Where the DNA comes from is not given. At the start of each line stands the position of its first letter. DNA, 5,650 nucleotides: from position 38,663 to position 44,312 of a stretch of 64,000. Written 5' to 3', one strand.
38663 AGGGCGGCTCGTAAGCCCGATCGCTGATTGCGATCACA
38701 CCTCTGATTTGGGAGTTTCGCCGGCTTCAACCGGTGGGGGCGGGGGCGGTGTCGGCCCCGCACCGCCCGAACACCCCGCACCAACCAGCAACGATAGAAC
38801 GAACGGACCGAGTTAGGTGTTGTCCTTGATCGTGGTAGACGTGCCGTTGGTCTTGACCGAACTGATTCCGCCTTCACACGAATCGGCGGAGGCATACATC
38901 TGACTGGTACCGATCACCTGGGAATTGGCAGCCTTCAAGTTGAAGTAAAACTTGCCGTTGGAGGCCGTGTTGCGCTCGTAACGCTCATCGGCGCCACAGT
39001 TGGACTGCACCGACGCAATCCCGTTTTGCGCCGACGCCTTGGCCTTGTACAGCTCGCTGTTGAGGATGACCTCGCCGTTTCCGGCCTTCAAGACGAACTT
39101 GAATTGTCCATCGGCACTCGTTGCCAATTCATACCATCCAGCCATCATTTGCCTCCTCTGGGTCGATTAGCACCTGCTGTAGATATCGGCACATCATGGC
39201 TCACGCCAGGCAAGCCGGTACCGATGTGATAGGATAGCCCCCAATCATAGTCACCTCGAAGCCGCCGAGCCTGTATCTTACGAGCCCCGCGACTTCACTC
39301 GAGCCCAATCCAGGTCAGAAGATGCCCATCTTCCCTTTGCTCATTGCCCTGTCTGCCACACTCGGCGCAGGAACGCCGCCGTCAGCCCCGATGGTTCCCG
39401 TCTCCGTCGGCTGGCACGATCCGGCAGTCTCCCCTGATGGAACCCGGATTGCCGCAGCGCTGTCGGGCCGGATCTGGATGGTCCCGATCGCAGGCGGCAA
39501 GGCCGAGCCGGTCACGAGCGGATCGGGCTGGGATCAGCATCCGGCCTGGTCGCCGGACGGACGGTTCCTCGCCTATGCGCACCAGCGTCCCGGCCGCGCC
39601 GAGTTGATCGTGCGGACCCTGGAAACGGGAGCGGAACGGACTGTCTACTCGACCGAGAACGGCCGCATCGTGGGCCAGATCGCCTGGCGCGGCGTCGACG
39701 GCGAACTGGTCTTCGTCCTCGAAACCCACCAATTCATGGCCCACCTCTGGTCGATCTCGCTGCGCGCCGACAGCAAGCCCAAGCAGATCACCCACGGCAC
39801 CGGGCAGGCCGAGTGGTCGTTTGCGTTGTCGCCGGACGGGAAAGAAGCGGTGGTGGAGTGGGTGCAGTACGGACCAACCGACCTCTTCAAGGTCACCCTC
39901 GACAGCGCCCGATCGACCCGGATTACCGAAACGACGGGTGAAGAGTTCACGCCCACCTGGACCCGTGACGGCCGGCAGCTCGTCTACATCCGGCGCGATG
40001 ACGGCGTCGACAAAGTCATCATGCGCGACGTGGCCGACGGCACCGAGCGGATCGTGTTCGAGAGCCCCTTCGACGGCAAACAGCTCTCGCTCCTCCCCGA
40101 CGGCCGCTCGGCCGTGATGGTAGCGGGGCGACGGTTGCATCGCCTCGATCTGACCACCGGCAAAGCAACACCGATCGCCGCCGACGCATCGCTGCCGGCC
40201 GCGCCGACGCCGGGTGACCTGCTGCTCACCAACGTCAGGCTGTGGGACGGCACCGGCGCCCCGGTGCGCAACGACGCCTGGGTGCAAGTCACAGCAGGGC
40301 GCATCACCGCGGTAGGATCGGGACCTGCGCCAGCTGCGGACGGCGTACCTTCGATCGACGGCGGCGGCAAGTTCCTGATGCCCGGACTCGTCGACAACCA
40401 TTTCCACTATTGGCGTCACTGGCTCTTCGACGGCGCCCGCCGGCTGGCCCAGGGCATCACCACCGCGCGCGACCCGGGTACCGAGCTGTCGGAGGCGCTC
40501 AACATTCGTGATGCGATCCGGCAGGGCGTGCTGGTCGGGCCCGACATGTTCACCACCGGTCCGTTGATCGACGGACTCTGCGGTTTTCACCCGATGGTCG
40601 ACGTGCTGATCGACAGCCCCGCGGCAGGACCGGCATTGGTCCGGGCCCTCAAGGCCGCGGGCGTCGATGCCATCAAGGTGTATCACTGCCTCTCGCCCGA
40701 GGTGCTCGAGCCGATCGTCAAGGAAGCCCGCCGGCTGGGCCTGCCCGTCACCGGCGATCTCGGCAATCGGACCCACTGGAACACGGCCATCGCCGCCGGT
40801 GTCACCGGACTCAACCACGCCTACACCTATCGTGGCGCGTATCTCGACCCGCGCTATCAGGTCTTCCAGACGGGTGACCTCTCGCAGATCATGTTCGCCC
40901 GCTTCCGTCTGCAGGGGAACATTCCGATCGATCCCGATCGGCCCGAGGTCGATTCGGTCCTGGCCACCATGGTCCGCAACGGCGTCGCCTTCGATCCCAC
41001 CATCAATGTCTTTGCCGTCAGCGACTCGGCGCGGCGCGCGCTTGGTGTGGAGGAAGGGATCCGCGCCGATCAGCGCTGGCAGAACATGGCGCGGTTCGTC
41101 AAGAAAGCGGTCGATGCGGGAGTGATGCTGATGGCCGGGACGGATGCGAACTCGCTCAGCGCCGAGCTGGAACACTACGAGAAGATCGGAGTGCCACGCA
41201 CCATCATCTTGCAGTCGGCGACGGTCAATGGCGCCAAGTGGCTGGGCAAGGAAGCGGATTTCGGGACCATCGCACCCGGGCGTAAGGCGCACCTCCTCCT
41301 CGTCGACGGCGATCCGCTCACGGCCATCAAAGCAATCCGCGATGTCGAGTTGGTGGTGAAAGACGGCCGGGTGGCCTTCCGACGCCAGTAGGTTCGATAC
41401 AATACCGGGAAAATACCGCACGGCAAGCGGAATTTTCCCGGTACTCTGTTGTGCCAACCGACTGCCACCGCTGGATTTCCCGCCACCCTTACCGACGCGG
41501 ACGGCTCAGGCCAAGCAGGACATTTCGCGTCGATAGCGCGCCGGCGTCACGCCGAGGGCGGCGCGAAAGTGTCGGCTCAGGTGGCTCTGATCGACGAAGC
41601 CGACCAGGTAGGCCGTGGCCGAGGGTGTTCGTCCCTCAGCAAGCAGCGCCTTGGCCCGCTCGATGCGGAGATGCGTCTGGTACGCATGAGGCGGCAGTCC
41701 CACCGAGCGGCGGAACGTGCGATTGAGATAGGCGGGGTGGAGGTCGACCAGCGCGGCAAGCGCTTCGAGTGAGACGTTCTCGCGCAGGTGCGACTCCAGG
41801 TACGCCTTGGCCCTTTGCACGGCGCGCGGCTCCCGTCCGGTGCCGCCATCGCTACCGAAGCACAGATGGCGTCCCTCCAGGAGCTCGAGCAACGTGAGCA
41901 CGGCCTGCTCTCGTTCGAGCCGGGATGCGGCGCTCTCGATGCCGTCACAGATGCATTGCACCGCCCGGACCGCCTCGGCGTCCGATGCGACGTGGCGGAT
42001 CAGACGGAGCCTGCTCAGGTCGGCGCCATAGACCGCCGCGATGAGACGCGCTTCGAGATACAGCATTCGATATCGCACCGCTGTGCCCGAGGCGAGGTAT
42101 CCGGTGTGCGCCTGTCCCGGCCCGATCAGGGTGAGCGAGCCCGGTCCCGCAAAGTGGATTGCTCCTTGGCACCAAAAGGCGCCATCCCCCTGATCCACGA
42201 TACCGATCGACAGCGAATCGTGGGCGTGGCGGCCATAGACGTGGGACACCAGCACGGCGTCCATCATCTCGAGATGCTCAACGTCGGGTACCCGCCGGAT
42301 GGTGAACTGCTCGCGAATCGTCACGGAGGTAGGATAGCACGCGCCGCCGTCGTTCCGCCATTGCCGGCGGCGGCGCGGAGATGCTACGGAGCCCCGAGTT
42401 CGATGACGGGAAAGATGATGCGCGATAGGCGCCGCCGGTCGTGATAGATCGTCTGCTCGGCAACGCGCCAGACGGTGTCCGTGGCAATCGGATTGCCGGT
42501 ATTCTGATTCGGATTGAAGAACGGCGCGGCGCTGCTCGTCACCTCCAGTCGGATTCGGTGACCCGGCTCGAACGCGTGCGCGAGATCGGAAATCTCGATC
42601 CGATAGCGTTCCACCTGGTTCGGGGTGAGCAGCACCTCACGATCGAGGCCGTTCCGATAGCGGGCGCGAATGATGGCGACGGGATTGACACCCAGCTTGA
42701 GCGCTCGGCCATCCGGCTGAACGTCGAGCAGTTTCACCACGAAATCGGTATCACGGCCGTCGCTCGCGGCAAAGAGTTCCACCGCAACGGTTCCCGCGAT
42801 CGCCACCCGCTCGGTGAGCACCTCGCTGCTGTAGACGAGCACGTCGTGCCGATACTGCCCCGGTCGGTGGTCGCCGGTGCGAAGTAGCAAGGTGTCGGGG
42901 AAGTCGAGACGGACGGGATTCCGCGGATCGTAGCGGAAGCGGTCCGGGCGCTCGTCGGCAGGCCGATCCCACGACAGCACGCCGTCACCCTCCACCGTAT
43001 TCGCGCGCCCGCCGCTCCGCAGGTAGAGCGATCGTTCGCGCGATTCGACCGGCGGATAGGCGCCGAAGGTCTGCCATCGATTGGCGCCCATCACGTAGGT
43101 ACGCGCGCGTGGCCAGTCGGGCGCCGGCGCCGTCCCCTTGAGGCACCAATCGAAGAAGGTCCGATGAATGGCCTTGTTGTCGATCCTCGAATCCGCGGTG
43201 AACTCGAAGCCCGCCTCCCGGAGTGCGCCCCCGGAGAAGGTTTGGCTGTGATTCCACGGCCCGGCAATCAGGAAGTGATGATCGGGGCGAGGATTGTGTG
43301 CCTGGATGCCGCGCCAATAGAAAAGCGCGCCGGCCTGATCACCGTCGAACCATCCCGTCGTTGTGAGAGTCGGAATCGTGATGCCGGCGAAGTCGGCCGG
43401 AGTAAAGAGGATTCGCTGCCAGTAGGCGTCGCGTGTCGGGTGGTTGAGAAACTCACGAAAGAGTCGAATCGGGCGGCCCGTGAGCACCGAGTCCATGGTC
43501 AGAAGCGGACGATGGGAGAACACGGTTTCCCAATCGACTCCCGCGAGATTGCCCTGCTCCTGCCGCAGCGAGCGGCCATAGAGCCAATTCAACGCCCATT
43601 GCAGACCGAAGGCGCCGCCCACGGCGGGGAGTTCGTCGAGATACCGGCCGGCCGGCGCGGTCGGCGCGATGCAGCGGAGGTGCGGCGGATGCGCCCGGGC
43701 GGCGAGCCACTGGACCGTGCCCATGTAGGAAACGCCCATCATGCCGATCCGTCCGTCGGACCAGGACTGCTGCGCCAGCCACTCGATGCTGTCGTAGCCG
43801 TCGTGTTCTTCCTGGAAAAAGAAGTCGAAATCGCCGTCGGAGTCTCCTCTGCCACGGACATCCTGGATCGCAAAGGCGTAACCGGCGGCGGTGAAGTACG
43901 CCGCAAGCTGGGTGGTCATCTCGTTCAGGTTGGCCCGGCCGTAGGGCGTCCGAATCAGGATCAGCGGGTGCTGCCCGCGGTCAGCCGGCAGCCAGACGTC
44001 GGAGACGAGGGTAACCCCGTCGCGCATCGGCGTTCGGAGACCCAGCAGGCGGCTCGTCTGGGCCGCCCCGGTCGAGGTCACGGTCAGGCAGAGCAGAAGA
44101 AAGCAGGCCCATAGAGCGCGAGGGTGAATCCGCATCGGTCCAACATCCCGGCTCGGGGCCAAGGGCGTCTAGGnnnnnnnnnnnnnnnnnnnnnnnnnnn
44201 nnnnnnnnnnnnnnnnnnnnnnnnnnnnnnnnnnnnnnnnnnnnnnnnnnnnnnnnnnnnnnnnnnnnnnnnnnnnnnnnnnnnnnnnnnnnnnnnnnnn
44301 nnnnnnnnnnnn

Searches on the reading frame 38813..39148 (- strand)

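Call 77: search_protein_families(library=pfam, proteins=[window:38813-39148:-], max_evalue=0.01)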
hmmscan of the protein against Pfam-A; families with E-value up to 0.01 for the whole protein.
window:38813-39148:- (111 aa): 1 family
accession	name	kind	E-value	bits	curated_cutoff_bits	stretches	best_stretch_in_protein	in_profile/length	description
PF07411.17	DUF1508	-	3.9e-42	142.4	22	2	62-109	1-48/48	Domain of unknown function (DUF1508)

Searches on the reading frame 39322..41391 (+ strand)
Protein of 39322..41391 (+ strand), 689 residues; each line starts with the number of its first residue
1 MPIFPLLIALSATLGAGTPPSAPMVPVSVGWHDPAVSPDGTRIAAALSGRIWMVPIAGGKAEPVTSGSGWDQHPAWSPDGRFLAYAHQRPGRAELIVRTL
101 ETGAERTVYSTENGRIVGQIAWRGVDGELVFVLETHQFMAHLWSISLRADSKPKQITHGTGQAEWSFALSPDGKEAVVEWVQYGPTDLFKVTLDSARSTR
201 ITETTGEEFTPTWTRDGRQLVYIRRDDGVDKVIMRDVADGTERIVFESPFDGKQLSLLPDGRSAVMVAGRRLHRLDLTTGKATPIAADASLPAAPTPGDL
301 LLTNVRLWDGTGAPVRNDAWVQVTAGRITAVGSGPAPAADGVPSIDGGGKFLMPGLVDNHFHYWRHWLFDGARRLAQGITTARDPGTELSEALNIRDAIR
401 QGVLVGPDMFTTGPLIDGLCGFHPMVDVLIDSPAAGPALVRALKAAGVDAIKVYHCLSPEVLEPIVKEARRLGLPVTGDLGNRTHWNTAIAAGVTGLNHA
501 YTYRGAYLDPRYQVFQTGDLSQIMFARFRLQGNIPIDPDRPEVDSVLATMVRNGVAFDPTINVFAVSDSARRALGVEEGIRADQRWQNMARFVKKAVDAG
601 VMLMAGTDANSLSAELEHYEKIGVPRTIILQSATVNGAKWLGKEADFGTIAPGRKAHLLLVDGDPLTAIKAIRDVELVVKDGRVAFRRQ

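Call 8: search_protein_families(library=pfam, proteins=[window:39322-41391:+], max_evalue=0.001)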
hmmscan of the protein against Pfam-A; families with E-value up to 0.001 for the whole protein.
window:39322-41391:+ (689 aa): 5 families
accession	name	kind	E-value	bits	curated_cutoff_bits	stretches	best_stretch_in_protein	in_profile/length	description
PF07676.18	PD40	-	3.9e-20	71.7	20.9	2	62-94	2-35/38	WD40-like Beta Propeller Repeat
PF01979.26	Amidohydro_1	-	1e-17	64.9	25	1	351-684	1-344/345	Amidohydrolase family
PF07969.17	Amidohydro_3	-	6.4e-11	42.8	29.7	1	623-685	406-471/472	Amidohydrolase family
PF00930.27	DPPIV_N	-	1.2e-07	31.2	22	0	47-115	21-85/354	Dipeptidyl peptidase IV (DPP IV) N-terminal region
PF25174.1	Beta-prop_THOC3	-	9.3e-05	22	305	0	59-174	79-184/272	THOC3 beta-propeller domain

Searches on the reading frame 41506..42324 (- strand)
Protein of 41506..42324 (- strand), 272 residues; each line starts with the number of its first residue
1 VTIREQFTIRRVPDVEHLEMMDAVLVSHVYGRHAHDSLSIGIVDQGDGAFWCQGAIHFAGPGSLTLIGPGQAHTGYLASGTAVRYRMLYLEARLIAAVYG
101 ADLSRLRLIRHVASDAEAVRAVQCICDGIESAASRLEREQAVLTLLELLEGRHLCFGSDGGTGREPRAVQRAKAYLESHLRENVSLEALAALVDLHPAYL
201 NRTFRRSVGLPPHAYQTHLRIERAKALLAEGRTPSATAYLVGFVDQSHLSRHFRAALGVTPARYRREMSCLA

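Call 8: search_protein_families(library=pfam, proteins=[window:41506-42324:-], max_evalue=0.001)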
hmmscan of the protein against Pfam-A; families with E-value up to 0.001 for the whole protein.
window:41506-42324:- (272 aa): 3 families
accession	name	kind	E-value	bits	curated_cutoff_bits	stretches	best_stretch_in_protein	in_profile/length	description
PF12833.13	HTH_18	-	5.2e-21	75.2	33.6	1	189-266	1-79/80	Helix-turn-helix domain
PF02311.25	AraC_binding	-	3.6e-20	72.5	21.1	1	28-146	14-135/135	AraC-like ligand binding domain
PF00165.29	HTH_AraC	-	8.1e-14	51.8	26.6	2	238-266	15-42/42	Bacterial regulatory helix-turn-helix proteins, AraC family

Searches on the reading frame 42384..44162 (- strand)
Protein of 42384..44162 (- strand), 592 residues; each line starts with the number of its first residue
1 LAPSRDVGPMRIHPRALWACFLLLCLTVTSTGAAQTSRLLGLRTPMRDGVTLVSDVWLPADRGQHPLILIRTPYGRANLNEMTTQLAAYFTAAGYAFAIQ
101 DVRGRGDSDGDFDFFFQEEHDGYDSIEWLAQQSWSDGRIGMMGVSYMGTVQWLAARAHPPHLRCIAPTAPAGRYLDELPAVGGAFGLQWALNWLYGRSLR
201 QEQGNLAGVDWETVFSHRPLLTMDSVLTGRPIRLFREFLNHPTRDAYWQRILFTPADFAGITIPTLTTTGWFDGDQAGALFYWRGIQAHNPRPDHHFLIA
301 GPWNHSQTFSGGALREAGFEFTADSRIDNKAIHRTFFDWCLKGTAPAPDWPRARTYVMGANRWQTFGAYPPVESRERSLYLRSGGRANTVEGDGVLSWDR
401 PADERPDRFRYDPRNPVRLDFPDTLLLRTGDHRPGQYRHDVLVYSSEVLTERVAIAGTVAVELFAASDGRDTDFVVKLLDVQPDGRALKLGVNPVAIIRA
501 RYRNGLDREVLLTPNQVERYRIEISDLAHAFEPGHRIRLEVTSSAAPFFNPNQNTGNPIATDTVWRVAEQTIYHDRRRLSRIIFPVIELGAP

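Call 8: search_protein_families(library=pfam, proteins=[window:42384-44162:-], max_evalue=0.001)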
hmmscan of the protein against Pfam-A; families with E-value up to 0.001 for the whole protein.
window:42384-44162:- (592 aa): 3 families
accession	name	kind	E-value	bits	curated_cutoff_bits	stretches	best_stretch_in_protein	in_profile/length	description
PF02129.25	Peptidase_S15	-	2.2e-54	185.3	23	1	48-307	1-262/262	X-Pro dipeptidyl-peptidase (S15 family)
PF08530.16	PepX_C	-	5.6e-32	111.8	22.5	1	351-582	7-216/217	X-Pro dipeptidyl-peptidase C-terminal non-catalytic domain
PF12146.15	Hydrolase_4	-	5.3e-05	23.1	27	1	83-195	20-134/239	Serine aminopeptidase, S33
